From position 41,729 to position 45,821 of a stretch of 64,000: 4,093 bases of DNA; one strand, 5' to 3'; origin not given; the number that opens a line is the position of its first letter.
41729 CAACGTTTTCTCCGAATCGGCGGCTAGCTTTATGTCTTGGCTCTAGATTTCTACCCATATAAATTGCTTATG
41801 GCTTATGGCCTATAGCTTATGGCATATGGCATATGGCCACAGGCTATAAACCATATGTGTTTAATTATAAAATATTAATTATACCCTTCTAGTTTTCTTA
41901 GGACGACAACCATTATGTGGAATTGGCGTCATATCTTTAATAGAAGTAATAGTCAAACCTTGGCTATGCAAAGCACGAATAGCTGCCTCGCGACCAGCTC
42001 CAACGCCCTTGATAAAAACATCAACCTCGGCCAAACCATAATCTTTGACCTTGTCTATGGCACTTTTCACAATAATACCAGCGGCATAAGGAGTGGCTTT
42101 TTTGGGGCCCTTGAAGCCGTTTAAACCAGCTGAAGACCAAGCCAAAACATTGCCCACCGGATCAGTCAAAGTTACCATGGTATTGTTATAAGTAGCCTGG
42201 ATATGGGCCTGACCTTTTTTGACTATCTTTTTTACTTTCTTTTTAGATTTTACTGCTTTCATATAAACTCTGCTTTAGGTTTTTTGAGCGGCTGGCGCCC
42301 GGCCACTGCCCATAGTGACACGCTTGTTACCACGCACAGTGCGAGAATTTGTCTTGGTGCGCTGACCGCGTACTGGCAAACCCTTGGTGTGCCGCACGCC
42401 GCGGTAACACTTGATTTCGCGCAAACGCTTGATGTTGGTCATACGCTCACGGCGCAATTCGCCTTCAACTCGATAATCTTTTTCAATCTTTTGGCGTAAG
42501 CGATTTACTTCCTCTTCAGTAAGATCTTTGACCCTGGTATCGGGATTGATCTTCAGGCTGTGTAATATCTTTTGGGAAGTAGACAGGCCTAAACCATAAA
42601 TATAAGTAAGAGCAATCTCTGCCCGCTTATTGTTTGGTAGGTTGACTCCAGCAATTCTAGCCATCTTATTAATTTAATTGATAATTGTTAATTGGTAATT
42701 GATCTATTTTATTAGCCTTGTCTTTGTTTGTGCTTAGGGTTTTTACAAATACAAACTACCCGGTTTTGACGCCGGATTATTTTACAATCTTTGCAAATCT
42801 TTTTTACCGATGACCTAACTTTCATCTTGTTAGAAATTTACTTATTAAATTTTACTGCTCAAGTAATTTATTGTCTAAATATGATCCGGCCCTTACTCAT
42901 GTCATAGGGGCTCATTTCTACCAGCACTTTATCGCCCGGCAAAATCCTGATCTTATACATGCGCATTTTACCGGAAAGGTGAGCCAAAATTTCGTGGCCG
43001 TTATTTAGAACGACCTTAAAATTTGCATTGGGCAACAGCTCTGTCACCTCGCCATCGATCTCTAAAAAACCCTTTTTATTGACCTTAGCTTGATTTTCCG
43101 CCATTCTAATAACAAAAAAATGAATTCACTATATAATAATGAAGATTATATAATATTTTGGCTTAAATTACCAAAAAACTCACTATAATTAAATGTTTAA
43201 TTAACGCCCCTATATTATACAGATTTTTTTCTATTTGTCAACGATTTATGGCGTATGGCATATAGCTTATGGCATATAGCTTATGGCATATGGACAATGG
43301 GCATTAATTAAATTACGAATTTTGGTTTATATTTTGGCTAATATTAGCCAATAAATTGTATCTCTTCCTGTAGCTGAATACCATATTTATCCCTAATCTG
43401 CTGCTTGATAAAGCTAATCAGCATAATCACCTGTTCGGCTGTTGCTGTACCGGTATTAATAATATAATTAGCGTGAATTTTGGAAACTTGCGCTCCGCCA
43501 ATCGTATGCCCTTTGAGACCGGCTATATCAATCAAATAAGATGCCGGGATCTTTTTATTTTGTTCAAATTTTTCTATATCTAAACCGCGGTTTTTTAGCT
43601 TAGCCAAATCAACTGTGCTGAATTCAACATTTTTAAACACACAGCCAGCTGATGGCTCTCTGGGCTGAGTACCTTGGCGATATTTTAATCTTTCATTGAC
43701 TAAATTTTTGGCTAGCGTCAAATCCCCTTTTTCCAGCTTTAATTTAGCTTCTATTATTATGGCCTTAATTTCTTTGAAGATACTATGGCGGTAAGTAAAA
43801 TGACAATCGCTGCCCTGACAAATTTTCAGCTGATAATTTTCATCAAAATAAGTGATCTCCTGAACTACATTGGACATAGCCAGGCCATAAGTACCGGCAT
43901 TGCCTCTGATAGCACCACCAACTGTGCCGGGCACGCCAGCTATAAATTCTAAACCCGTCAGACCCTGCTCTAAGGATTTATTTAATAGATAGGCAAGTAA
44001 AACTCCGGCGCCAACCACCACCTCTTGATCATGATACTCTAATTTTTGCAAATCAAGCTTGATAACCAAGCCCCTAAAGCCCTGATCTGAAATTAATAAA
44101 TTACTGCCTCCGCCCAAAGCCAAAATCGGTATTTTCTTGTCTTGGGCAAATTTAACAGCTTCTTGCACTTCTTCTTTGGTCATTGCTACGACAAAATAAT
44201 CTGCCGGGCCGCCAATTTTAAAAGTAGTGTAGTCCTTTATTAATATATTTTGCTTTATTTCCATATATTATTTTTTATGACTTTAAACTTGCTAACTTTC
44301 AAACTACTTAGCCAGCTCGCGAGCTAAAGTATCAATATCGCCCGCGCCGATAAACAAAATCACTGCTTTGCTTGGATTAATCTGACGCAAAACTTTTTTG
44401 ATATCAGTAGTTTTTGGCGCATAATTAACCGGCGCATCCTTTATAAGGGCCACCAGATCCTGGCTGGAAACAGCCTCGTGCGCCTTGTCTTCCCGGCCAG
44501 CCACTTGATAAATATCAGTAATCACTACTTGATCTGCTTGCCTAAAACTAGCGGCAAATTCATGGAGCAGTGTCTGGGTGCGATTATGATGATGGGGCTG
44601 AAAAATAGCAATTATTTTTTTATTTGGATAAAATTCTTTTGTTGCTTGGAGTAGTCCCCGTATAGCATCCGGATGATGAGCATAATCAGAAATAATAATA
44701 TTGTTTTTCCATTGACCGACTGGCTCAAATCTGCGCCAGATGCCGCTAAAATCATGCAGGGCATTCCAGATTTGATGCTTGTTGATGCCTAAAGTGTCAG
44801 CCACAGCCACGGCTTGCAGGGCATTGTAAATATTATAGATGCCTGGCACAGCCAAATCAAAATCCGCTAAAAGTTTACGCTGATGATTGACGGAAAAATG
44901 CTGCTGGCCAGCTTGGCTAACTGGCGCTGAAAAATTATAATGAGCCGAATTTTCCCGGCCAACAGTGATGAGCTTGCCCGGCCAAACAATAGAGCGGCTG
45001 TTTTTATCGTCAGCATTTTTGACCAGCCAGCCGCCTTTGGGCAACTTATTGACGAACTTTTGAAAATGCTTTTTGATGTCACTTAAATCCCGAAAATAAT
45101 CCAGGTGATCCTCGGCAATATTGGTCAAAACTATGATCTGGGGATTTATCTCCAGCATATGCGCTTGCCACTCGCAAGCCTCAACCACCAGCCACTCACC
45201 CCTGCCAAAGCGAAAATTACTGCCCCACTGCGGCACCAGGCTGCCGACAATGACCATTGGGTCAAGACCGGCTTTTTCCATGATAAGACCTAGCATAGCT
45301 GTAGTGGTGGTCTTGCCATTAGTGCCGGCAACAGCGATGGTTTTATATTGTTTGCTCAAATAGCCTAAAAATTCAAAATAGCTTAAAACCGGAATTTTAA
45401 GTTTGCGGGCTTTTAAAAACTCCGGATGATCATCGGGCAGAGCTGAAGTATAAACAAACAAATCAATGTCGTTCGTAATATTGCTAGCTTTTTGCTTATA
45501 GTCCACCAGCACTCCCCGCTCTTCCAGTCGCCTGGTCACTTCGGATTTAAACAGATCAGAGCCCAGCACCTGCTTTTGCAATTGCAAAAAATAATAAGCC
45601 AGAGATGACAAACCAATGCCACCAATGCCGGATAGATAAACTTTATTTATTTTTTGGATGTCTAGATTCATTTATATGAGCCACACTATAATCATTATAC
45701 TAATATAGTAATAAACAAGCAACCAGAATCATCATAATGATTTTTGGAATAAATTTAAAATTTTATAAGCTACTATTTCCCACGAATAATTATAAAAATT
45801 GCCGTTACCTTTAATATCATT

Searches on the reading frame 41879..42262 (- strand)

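Call 8: search_protein_families(library=pfam, proteins=[window:41879-42262:-], max_evalue=0.01)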
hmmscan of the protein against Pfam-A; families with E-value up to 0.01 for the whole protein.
window:41879-42262:- (127 aa): 2 families
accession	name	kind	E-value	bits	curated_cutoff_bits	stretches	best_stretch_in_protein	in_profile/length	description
PF00411.24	Ribosomal_S11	-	1.2e-41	142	25.1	1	17-126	1-110/110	Ribosomal protein S11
PF00208.27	ELFV_dehydrog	-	0.0065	16.6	23.4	0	49-112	2-65/241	Glutamate/Leucine/Phenylalanine/Valine dehydrogenase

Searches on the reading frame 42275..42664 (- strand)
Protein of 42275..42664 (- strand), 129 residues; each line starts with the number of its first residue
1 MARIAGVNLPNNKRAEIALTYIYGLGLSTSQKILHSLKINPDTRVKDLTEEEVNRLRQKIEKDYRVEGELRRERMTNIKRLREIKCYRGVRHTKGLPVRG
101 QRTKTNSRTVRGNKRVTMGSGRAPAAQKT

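Call 8: search_protein_families(library=pfam, proteins=[window:42275-42664:-], max_evalue=0.01)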
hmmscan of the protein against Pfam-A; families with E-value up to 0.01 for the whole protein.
window:42275-42664:- (129 aa): 1 family
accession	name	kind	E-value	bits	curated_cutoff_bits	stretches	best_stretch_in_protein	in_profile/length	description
PF00416.27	Ribosomal_S13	-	3e-33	115.4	31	1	3-109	1-128/128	Ribosomal protein S13/S18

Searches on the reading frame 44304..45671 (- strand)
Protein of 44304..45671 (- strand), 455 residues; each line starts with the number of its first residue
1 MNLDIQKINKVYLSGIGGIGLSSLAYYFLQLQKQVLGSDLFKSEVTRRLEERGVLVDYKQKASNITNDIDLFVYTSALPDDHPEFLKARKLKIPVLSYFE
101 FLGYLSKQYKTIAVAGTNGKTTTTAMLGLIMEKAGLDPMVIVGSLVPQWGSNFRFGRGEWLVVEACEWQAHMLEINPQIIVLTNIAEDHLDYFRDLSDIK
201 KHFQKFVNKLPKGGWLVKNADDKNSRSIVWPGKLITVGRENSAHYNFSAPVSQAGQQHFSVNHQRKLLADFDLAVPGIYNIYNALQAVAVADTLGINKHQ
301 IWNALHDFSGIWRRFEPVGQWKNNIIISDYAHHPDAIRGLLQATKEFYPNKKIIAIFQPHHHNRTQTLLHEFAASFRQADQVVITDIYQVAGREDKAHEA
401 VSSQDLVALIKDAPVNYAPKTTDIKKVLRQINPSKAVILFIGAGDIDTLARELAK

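Call 8: search_protein_families(library=pfam, proteins=[window:44304-45671:-], max_evalue=0.01)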
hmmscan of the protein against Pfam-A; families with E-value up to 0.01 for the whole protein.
window:44304-45671:- (455 aa): 3 families
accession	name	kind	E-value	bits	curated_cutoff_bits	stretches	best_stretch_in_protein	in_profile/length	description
PF08245.18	Mur_ligase_M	-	6.4e-26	92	24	1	114-291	1-200/200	Mur ligase middle domain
PF02875.26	Mur_ligase_C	-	2.3e-18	67.7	28.4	1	313-444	1-127/127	Mur ligase, glutamate ligase domain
PF01225.30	Mur_ligase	-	6.5e-16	58.9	21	1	12-109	3-94/95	Mur ligase family, catalytic domain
